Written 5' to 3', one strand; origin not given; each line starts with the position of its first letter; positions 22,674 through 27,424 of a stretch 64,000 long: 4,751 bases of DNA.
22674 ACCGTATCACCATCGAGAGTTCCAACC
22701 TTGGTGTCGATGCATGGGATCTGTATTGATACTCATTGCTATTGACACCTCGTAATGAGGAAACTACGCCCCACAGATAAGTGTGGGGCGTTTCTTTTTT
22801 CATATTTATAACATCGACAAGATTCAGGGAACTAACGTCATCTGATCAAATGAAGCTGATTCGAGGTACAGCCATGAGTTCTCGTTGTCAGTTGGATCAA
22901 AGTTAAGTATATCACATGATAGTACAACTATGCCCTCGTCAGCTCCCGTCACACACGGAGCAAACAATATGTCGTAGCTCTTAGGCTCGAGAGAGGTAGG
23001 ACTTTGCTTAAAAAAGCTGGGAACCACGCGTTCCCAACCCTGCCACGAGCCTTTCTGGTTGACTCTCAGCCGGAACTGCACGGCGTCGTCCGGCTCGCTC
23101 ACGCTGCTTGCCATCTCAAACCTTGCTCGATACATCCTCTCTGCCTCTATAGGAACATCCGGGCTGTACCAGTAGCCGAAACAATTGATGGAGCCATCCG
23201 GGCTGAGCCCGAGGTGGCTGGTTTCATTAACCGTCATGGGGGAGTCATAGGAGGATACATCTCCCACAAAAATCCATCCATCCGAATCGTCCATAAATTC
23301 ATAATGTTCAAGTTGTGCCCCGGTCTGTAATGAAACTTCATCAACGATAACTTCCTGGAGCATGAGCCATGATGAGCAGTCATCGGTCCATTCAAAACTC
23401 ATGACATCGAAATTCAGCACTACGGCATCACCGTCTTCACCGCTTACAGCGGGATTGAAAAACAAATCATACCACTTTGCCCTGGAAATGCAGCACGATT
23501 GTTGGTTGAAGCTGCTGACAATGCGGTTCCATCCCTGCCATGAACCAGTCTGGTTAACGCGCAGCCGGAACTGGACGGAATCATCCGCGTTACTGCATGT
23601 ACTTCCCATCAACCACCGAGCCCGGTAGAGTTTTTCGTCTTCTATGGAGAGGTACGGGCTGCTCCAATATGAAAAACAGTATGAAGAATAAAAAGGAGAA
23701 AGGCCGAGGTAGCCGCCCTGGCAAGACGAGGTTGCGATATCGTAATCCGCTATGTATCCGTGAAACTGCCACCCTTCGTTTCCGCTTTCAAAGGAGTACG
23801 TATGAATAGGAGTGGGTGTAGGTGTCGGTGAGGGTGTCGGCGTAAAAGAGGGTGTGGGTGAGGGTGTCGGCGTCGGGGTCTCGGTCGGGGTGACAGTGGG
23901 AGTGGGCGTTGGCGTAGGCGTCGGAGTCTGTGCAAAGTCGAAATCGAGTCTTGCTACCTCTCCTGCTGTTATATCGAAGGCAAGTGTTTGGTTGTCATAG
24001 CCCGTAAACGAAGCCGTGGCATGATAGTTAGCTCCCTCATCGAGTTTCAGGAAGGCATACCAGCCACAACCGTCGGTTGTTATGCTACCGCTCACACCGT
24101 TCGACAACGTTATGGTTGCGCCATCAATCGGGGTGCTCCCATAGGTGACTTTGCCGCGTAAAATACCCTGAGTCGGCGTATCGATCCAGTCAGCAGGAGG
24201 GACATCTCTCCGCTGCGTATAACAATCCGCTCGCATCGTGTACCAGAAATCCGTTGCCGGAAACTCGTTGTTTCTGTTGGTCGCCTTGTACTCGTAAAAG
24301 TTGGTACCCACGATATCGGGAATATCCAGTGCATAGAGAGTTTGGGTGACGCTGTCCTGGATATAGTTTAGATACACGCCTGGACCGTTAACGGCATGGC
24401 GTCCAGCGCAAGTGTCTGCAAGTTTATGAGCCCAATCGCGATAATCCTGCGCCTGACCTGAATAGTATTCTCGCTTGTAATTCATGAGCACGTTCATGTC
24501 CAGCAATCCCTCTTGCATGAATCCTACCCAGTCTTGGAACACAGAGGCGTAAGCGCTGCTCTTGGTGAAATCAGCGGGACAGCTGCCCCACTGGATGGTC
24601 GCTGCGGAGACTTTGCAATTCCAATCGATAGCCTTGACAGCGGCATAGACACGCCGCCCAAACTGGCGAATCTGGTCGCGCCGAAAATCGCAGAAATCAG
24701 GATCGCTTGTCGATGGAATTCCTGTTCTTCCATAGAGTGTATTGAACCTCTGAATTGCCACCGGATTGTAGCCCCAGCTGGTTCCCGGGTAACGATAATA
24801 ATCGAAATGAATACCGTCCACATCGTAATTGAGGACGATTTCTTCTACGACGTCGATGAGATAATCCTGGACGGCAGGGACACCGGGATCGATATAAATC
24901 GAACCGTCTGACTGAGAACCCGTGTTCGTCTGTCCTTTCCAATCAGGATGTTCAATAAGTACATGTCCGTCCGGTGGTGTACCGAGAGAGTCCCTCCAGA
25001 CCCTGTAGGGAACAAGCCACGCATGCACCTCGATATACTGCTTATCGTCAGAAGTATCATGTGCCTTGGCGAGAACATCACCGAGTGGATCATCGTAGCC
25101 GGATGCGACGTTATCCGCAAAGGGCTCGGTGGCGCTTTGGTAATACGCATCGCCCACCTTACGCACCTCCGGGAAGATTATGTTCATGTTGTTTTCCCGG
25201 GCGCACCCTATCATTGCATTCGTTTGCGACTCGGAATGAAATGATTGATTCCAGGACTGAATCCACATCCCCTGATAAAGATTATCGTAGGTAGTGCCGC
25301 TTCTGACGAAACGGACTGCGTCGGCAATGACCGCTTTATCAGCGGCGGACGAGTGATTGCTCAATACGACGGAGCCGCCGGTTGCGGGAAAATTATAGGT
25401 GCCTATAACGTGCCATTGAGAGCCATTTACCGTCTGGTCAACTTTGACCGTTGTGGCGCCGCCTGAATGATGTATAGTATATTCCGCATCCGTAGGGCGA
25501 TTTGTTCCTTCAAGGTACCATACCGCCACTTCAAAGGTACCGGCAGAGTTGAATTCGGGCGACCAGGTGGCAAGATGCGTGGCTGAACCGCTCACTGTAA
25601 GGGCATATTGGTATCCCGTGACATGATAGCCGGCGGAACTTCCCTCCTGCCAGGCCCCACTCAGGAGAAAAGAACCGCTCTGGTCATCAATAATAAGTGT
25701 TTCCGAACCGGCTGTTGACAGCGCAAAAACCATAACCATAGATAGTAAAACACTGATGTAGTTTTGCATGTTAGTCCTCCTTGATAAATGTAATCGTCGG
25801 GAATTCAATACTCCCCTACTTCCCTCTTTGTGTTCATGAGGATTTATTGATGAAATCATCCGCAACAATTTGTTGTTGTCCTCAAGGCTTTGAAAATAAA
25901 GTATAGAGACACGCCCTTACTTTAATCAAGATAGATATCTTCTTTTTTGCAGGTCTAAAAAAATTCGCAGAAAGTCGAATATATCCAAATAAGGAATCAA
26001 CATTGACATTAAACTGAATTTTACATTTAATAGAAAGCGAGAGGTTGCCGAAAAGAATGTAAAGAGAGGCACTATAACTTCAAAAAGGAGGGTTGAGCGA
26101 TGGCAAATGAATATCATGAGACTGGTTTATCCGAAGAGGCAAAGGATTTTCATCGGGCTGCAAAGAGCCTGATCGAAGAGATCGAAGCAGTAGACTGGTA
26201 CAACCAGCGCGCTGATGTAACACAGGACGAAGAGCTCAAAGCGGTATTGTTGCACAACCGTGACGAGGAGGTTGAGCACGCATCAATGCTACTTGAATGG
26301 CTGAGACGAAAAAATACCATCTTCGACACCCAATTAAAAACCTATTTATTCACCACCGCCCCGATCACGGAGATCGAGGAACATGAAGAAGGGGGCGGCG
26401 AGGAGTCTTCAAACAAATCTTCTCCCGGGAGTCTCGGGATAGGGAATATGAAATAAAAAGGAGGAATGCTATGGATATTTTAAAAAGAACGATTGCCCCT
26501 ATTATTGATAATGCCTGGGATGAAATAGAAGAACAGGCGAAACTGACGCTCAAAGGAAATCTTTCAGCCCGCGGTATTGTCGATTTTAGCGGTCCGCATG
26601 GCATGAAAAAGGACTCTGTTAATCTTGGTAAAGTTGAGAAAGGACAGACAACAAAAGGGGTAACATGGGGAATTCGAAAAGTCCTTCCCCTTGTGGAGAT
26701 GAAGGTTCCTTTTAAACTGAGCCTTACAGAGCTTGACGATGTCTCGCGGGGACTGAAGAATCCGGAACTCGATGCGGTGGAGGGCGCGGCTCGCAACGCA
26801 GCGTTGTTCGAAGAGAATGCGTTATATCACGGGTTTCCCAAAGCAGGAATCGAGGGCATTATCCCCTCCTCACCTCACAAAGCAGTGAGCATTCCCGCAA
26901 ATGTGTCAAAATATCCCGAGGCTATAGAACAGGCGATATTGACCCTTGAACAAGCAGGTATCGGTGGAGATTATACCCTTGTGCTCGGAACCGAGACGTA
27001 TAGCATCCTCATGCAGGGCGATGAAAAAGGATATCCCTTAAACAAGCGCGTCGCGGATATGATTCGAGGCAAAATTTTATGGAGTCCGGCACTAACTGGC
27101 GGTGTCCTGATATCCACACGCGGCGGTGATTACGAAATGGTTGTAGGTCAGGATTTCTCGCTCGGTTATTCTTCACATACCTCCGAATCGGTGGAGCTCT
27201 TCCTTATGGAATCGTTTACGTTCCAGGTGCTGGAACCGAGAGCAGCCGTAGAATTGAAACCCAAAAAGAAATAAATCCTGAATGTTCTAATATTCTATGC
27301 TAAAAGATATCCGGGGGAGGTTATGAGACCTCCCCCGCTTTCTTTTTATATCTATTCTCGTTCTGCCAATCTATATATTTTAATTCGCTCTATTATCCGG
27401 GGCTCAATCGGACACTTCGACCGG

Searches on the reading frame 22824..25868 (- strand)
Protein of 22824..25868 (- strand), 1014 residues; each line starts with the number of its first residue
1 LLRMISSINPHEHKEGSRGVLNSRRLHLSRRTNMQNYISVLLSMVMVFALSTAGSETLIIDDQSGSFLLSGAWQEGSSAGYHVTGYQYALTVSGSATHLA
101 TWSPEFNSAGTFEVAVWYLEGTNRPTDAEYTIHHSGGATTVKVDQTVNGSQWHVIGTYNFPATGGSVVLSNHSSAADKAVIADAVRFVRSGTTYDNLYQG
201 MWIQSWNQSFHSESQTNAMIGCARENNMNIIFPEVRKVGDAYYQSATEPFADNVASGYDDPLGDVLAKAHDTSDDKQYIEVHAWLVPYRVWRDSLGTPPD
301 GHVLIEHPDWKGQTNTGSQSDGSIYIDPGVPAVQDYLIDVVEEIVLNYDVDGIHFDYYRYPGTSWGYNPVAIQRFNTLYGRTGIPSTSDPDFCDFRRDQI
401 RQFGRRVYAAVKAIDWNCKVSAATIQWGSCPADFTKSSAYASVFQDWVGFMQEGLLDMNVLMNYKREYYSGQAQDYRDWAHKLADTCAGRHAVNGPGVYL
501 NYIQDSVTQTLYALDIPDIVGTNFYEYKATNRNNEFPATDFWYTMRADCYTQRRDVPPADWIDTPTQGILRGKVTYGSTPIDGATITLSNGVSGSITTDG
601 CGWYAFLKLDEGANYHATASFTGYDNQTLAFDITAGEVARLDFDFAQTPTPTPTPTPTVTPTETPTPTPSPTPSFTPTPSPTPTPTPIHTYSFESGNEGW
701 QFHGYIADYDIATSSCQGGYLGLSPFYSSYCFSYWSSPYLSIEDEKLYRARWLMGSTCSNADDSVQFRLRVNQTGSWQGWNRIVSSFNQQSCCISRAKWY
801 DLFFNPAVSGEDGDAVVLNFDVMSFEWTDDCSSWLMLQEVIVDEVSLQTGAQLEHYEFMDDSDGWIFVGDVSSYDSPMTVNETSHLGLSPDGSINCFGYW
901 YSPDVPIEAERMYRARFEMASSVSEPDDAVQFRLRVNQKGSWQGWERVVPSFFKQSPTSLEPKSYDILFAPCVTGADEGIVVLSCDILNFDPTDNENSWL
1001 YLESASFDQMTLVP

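Call 4: search_protein_families(library=pfam, proteins=[window:22824-25868:-], max_evalue=0.1)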
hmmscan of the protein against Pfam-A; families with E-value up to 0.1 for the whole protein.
window:22824-25868:- (1014 aa): 8 families
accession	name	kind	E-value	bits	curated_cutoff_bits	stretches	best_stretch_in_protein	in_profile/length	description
PF02638.21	GHL10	-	9.1e-38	130.5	27.9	1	200-484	4-280/311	Glycosyl hydrolase-like 10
PF25275.1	Golvesin_C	-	6.2e-31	107.6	31.6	1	59-189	2-132/132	Golvesin C-terminal domain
PF13620.12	CarboxypepD_reg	-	2.3e-11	44.3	32.3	1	570-644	2-80/82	Carboxypeptidase regulatory-like domain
PF13715.12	CarbopepD_reg_2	-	3.1e-05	24.4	32.2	1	571-644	2-75/88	CarboxypepD_reg-like domain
PF13200.12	DUF4015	-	0.00063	19.4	27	1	306-362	92-150/313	Putative glycosyl hydrolase domain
PF02065.24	Melibiase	-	0.013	14.9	27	1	280-359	112-193/347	Melibiase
PF17210.9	SdrD_B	-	0.015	15.9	29.7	1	574-620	17-66/112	SdrD B-like domain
PF14871.12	GHL6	-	0.055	14.1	35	0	300-356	69-131/132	Hypothetical glycosyl hydrolase 6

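Call 8: search_protein_families(library=ncbifam, proteins=[window:22824-25868:-], max_evalue=1)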
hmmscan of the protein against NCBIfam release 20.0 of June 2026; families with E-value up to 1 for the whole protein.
window:22824-25868:- (1014 aa): 5 families
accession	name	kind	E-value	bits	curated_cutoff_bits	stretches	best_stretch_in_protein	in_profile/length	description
NF052345.1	S_layer_anammox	exception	2e-12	45.4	1400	1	563-665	1308-1411/1596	Kustd1514 family S-layer glycoprotein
NF037973.1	metallo_SslE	exception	0.0016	15.9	3000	1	648-690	49-91/1519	lipoprotein metalloprotease SslE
NF033845.1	MSCRAMM_ClfB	exception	0.012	13.5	999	1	642-687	536-580/871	MSCRAMM family adhesin clumping factor ClfB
NF006386.0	PRK08633.1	equivalog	0.061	11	1221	1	153-198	430-479/1147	acyl-[ACP]--phospholipid O-acyltransferase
NF041057.1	Rcas_1661_fam_Se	equivalog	0.55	9.7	190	1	646-704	26-85/247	Rcas_1661 family thioredoxin-like (seleno)lipoprotein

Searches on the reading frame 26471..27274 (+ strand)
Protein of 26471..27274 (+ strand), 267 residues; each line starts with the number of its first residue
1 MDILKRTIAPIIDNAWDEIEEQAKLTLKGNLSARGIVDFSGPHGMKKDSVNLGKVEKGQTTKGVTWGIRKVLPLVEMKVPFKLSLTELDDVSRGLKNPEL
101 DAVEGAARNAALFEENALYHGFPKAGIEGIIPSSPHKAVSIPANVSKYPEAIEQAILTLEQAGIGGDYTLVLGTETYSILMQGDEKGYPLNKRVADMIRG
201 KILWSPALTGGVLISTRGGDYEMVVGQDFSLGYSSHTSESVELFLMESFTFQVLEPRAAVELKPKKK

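Call 37: search_protein_families(library=pfam, proteins=[window:26471-27274:+], max_evalue=0.0001)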
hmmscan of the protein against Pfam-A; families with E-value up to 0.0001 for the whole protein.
window:26471-27274:+ (267 aa): 1 family
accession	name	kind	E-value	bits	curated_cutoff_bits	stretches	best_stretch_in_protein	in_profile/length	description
PF04454.18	Linocin_M18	-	2.1e-81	273.4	24.3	1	1-250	1-253/253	Encapsulating protein for peroxidase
